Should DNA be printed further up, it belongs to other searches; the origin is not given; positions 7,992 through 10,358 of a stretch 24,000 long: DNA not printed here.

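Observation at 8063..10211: Stand-alone soluble KAP-type P-loop NTPase on an AT-rich islet without HIP1: candidate single-gene defence or abortive-infection module of unknown mechanism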

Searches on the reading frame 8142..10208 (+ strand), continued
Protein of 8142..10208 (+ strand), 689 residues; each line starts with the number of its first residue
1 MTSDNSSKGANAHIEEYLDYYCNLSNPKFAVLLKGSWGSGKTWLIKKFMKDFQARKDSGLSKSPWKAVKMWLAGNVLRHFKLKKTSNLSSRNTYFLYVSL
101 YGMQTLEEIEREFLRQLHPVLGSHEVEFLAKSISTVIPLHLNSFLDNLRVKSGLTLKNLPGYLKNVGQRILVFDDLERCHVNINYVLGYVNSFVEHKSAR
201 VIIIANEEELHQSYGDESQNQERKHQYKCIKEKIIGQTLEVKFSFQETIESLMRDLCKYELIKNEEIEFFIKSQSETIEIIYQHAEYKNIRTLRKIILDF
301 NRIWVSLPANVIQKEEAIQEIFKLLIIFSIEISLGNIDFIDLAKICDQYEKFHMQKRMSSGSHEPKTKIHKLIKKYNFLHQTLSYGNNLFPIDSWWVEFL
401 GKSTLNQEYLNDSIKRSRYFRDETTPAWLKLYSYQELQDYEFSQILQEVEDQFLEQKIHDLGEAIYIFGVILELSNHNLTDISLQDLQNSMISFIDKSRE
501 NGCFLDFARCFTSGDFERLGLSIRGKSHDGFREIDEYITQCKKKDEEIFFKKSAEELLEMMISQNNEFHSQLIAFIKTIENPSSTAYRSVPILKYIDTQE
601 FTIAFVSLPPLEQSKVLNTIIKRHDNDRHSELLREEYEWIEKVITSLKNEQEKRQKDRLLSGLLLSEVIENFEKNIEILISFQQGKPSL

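Call 20: find_encoding_contigs(protein=P0093, flank=10000, max_places=4)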
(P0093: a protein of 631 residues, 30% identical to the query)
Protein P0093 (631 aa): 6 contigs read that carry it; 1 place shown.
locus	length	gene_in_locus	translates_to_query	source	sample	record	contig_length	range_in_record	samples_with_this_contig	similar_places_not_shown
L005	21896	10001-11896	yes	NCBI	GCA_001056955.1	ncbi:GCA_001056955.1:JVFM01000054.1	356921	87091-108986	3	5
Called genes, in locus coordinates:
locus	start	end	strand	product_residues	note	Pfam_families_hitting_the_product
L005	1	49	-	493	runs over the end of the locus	PF13091:PLDc_2, PF00614:PLDc, PF13091:PLDc_2, PF00614:PLDc (weak)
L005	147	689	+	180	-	PF07273:DUF1439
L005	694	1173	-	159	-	PF00583:Acetyltransf_1, PF13673:Acetyltransf_10, PF13508:Acetyltransf_7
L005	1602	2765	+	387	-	PF01551:Peptidase_M23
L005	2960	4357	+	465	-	PF00128:Alpha-amylase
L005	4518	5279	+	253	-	PF13406:SLT_2 (faint), PF01464:SLT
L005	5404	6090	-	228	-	PF00230:MIP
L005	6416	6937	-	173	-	PF02075:RuvC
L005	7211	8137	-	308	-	PF01408:GFO_IDH_MocA, PF21378:YceM-like_C (weak)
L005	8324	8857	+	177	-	PF05163:DinB, PF12867:DinB_2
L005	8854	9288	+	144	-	-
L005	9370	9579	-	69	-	-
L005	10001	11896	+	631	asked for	PF07693:KAP_NTPase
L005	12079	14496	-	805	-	PF08497:Radical_SAM_N, PF04055:Radical_SAM, PF11842:DUF3362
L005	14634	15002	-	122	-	-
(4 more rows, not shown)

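Call 24: find_encoding_contigs(protein=P0005, flank=6000, max_places=2)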
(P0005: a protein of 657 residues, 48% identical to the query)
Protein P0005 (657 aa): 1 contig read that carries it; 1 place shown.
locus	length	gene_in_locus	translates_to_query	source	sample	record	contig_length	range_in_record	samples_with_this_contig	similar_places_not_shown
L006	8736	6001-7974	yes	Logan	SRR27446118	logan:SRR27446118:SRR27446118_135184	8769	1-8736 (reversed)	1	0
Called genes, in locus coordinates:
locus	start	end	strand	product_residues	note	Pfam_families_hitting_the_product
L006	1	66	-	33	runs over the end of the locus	?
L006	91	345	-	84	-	PF02700:PurS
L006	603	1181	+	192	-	PF01475:FUR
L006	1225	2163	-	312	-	PF00294:PfkB, PF08543:Phos_pyr_kin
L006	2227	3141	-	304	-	PF00288:GHMP_kinases_N, PF08544:GHMP_kinases_C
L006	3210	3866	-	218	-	PF00702:Hydrolase, PF13419:HAD_2, PF13242:Hydrolase_like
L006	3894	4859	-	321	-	PF00781:DAGK_cat, PF19279:YegS_C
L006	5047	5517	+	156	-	PF07883:Cupin_2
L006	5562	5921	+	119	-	PF07366:SnoaL, PF12680:SnoaL_2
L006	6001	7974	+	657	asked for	PF07693:KAP_NTPase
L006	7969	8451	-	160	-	PF08670:MEKHLA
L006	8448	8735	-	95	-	?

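Call 25: find_encoding_contigs(protein=P0007, flank=6000, max_places=2)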
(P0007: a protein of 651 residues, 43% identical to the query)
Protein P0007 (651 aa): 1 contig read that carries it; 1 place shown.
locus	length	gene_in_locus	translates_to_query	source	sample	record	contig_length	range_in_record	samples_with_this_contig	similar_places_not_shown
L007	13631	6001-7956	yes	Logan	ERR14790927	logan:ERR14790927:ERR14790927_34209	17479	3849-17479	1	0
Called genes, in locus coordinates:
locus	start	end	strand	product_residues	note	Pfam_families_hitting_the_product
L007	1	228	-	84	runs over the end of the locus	PF02700:PurS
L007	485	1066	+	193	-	PF01475:FUR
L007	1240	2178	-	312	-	PF00294:PfkB, PF08543:Phos_pyr_kin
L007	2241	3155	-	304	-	PF00288:GHMP_kinases_N, PF08544:GHMP_kinases_C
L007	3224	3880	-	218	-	PF00702:Hydrolase, PF13419:HAD_2, PF13242:Hydrolase_like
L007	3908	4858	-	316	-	PF00781:DAGK_cat, PF19279:YegS_C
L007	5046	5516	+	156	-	PF07883:Cupin_2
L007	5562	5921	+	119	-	PF07366:SnoaL (weak), PF12680:SnoaL_2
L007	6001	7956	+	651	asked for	PF07693:KAP_NTPase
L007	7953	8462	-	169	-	PF08670:MEKHLA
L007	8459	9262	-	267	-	PF17773:UPF0176_N, PF00581:Rhodanese, PF12368:Rhodanese_C (weak)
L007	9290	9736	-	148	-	PF02580:Tyr_Deacylase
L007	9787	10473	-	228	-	PF04555:XhoI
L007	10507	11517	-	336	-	PF01555:N6_N4_Mtase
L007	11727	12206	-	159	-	PF08847:Crr6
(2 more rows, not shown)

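Call 26: find_encoding_contigs(protein=P0003, flank=6000, max_places=2)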
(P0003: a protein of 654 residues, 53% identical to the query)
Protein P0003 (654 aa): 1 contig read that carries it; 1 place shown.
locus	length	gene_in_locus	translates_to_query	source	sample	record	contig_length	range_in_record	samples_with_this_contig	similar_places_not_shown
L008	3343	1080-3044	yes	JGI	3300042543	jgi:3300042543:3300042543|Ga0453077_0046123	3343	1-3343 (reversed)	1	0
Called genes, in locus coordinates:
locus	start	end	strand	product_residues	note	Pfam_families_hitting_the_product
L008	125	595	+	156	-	PF07883:Cupin_2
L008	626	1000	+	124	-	PF07366:SnoaL (weak), PF12680:SnoaL_2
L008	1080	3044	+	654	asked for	PF07693:KAP_NTPase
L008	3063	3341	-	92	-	?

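Call 27: predict_structure(alignment_id=A1)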
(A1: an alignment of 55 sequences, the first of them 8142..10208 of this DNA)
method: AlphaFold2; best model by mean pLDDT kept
length: 689 residues; sequences in the alignment: 55
mean_pLDDT: 81.7   pTM: 0.70
mean pLDDT of the five models: 81.7, 80.4, 79.6, 79.4, 75.2
residues with pLDDT >= 90: 322; 70-90: 235; 50-70: 61; < 50: 71
segments of 3 or more residues with pLDDT < 50: 74-90, 124-162, 576-584, 687-689
pLDDT, mean of each block of 10 residues (from residue 1): 61 91 90 88 90 84 52 47 38 83 89 77 46 37 27 31 65 93 89 86 91 67 83 91 85 89 90 93 90 94 92 90 95 92 84 76 71 86 65 87 88 84 89 91 96 94 94 94 94 96 90 74 89 96 93 93 91 59 63 95 96 94 82 88 96 94 93 91 61
secondary structure, 60 per line:
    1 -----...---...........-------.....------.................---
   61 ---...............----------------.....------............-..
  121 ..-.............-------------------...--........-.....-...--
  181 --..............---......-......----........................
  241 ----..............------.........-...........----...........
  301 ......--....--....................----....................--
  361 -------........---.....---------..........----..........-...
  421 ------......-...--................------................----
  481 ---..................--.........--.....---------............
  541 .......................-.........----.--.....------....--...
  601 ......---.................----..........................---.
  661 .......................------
elements in order (helices of 4 or more, strands of 3 or more residues): H12-22 E30-34 H41-57 H64-78 E95-99 H106-117 H119-122 H124-136 H161-168 E170-174 H183-196 E200-205 H207-212 H217-234 E235-240 H245-258 H265-273 H275-285 H290-306 H309-312 H315-334 H339-358 H368-375 H379-383 H393-402 H407-416 H427-432 H439-454 H461-476 H484-501 H504-512 H515-519 H529-563 H565-573 H582-585 H592-595 H598-606 H610-626 H631-656 H660-683

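Call 35: fold_search(model_id=the predicted structure, library=pdb)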
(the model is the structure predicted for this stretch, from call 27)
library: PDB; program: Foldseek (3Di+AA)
matches with E <= 10: 638; with E <= 0.001: 1
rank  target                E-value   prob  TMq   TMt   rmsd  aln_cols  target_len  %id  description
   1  8s0e_D                9.2e-04  1.00  0.24  0.37  12.7       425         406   14  H. sapiens OCCM bound to double stranded DNA (released 2024-10-02)
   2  8hr8_A                2.2e-03  1.00  0.29  0.24  15.1       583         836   10  Structure of heptameric RdrA ring (released 2023-02-01)
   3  7jpp_C                2.7e-03  0.99  0.20  0.23  25.6       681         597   10  ORC-O2WH: Human Origin Recognition Complex (ORC) with dynamic/unresolved ORC1 AAA+ domain (released 2020-09-09)
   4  8hr8_F                3.0e-03  0.99  0.25  0.21  27.5       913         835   10  Structure of heptameric RdrA ring (released 2023-02-01)
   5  8hr8_G                3.3e-03  1.00  0.28  0.24  14.7       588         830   10  Structure of heptameric RdrA ring (released 2023-02-01)
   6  8hra_C                3.5e-03  1.00  0.28  0.24  15.1       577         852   10  Structure of heptameric RdrA ring in RNA-loading state (released 2023-02-01)
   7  8hra_B                5.1e-03  1.00  0.25  0.21  17.2       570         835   11  Structure of heptameric RdrA ring in RNA-loading state (released 2023-02-01)
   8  8zp4_C                6.5e-03  0.93  0.18  0.22  21.9       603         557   11  Cryo-EM structure of origin recognition complex (Orc1 to 5) with ARS1 DNA bound (released 2025-04-16)
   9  8hrb_A                7.4e-03  1.00  0.25  0.21  18.6       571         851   11  Structure of tetradecameric RdrA ring in RNA-loading state (released 2023-02-01)
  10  8s0e_C                7.4e-03  0.95  0.20  0.22  25.1       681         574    9  H. sapiens OCCM bound to double stranded DNA (released 2024-10-02)
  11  7jpp_E                8.7e-03  1.00  0.19  0.30  17.4       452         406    9  ORC-O2WH: Human Origin Recognition Complex (ORC) with dynamic/unresolved ORC1 AAA+ domain (released 2020-09-09)
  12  8hr7_A                8.7e-03  0.99  0.23  0.20  18.5       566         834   11  Structure of RdrA-RdrB complex (released 2023-02-01)
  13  8hr8_C                9.5e-03  1.00  0.27  0.23  14.0       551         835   10  Structure of heptameric RdrA ring (released 2023-02-01)
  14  7jgr_A                1.3e-02  1.00  0.26  0.42  10.6       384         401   10  Structure of Drosophila ORC bound to DNA (84 bp) and Cdc6 (released 2020-09-09)
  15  7jk6_D                1.3e-02  0.99  0.21  0.31  17.6       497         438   12  Structure of Drosophila ORC in the active conformation (released 2020-09-09)
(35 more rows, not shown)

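Call 38: find_related_loci(query=A1, collection=viral_contigs, flank=10000)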
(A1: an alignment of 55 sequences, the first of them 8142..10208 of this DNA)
Query A1 (689 aa) in viral_contigs; peptide patterns used: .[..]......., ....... (x = any residue, [..] = any of these).
91 stretches matched a pattern; 54 encode a relative of the query (tblastn E <= 1e-3); 53 distinct loci.
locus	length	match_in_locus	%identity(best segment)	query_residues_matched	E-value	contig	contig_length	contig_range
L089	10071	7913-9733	29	11-674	1e-70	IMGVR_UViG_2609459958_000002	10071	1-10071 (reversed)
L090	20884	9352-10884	26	11-543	2e-49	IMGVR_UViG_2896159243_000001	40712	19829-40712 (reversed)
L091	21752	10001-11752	27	11-638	6e-49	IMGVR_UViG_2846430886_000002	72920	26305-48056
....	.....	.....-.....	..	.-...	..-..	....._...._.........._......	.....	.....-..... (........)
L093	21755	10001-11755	25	3-653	1e-45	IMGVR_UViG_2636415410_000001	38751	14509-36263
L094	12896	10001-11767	25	6-653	9e-53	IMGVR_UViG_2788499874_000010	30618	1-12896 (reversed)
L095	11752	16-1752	25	14-653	2e-43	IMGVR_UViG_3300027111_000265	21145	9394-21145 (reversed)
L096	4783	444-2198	25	8-653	2e-43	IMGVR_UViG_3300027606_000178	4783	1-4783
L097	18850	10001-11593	25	11-624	8e-43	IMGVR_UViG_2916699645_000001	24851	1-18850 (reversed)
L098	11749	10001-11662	25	11-647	2e-42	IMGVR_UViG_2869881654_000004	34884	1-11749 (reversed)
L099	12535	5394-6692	27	11-481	5e-42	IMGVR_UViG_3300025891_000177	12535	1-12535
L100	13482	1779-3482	26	5-643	5e-41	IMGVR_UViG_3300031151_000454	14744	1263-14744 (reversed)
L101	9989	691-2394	26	5-643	1e-40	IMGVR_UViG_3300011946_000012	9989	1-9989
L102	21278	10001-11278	28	3-479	2e-43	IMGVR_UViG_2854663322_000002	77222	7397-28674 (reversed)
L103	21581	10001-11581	24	11-602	1e-37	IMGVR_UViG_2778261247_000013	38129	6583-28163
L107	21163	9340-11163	27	10-650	4e-55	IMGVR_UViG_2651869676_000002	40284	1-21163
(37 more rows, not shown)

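Call 47: find_encoding_contigs(protein=P0035, flank=10000, max_places=1)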
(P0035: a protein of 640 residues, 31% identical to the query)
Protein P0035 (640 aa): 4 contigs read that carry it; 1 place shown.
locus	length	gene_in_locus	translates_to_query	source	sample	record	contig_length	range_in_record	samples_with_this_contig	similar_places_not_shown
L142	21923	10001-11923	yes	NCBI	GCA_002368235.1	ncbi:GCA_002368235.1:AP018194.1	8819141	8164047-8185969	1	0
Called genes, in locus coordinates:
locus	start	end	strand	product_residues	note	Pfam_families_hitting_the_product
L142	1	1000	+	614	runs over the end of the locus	PF00884:Sulfatase (weak), PF01663:Phosphodiest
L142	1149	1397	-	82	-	PF23856:DUF7219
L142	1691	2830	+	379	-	PF00089:Trypsin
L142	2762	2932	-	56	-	-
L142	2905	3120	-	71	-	-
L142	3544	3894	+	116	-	-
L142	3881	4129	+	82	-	-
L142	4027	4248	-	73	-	-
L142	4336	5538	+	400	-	PF01385:OrfB_IS605, PF07282:Cas12f1-like_TNB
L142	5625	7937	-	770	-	PF12805:FUSC-like, PF04632:FUSC, PF11744:ALMT (weak), PF13515:FUSC_2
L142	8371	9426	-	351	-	PF01370:Epimerase, PF13460:NAD_binding_10, PF22917:PRISE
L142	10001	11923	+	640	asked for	PF07693:KAP_NTPase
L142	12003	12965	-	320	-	PF00248:Aldo_ket_red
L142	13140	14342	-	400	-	PF02441:Flavoprotein, PF04127:DFP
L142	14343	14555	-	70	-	PF10742:DUF2555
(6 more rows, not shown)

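Call 48: find_encoding_contigs(protein=P0046, flank=10000, max_places=1)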
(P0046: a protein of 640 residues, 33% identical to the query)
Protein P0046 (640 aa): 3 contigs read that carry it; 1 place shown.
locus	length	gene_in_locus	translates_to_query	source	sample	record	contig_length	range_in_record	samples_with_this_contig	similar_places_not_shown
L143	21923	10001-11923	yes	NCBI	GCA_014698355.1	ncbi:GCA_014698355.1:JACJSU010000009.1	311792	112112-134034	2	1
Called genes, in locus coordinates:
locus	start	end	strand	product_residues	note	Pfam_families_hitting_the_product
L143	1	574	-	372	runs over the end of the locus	PF00493:MCM (faint), PF07728:AAA_5 (faint), PF13401:AAA_22 (weak), PF01078:Mg_chelatase (weak), PF17863:AAA_lid_2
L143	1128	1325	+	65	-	-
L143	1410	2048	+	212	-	PF00300:His_Phos_1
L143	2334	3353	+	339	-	PF00005:ABC_tran, PF13304:AAA_21 (weak), PF13732:DrrA1-3_C (weak)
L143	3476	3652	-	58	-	-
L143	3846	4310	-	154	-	PF13274:SocA_Panacea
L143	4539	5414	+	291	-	PF01061:ABC2_membrane, PF12698:ABC2_membrane_3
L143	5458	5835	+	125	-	-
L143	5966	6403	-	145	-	PF00578:AhpC-TSA, PF08534:Redoxin, PF13905:Thioredoxin_8 (faint)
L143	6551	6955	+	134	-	PF28240:Npun_F0494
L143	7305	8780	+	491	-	PF01656:CbiA, PF13500:AAA_26, PF07685:GATase_3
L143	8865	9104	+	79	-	PF13510:Fer2_4, PF00111:Fer2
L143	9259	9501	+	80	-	PF04014:MazE_antitoxin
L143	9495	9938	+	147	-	PF02452:PemK_toxin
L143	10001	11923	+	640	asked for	PF07693:KAP_NTPase, PF13401:AAA_22 (weak)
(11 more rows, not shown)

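Call 68: search_protein_families(library=padloc, proteins=[P0002, P0007, P0035, P0093], max_evalue=0.001)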
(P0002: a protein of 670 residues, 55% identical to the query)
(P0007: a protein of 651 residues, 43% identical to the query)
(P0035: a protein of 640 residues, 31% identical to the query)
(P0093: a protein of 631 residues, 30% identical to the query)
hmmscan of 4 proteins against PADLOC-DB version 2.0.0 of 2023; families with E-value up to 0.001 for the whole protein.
P0002 (670 aa): 3 families
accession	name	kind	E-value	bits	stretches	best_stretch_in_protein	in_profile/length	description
PDLC05031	PDC-S49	-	2.3e-154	513.6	1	8-637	3-594/624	-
PDLC05029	PDC-S49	-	3.3e-125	417.2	1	10-637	4-592/619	-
PDLC05030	PDC-S49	-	3.5e-81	271.8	1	11-639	3-608/629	-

P0007 (651 aa): 3 families
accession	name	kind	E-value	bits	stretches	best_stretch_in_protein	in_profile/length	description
PDLC05031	PDC-S49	-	4.6e-145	482.9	1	9-618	4-594/624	-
PDLC05029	PDC-S49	-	8.1e-117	389.5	1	10-618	4-592/619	-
PDLC05030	PDC-S49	-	2.2e-64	216.2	1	11-619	3-603/629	-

P0035 (640 aa): 5 families
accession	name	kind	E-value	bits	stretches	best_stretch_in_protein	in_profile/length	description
PDLC05031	PDC-S49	-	4.3e-247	819.9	1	6-637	3-620/624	-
PDLC05029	PDC-S49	-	1.4e-219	729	1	7-636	3-618/619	-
PDLC05030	PDC-S49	-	1.1e-103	346.1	1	9-633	3-627/629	-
PDLC04959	PDC-S20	-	0.0001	20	1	26-61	39-74/464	-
PDLC04956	PDC-S20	-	0.00015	19.3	0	31-62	37-70/450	-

P0093 (631 aa): 3 families
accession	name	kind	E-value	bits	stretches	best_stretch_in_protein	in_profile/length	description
PDLC05031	PDC-S49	-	9.7e-249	825.4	1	1-625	1-619/624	-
PDLC05029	PDC-S49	-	4.8e-228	756.9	1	1-624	1-617/619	-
PDLC05030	PDC-S49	-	1.9e-110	368.4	1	5-594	3-601/629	-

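Call 75: search_solved_structures(query=A1, max_evalue=10)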
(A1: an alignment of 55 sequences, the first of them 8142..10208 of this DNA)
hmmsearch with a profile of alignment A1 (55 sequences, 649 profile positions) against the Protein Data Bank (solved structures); distinct sequences matched with E-value up to 10: 2.
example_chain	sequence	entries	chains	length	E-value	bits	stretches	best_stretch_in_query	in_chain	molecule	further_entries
9qhd_A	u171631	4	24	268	0.5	12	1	28-52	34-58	Nitric oxide reductase NorQ protein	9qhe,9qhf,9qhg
9qh4_A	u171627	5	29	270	1.6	10.3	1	29-50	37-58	Protein NorQ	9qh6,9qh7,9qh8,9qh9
